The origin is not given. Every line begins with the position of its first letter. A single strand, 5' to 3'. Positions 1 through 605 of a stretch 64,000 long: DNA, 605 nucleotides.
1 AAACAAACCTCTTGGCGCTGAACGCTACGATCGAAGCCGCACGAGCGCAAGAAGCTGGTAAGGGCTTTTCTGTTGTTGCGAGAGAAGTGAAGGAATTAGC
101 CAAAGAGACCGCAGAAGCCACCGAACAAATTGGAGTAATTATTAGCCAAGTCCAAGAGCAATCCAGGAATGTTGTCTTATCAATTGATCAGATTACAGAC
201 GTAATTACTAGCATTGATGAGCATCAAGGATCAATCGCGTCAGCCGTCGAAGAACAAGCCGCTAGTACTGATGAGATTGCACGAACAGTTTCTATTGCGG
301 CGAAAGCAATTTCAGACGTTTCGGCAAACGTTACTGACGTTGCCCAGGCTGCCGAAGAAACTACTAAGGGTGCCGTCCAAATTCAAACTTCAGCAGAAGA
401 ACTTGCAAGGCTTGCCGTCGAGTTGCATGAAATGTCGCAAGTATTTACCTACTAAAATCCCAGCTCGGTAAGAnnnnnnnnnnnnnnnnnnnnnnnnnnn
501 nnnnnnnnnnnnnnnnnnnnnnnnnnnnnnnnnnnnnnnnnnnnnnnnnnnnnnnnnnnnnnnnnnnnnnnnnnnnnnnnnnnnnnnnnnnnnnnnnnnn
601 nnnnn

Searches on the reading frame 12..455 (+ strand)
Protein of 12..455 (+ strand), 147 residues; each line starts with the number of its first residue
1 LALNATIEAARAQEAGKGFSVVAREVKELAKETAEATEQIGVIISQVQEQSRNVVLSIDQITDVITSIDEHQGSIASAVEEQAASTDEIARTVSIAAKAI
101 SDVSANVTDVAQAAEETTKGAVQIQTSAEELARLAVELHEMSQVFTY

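Call 75: search_protein_families(library=pfam, proteins=[window:12-455:+], max_evalue=0.001)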
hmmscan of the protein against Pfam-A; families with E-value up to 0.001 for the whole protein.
window:12-455:+ (147 aa): 1 family
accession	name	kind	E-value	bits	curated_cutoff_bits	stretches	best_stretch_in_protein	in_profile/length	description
PF00015.26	MCPsignal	-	8.3e-21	75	34.6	1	1-60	52-111/172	Methyl-accepting chemotaxis protein (MCP) signalling domain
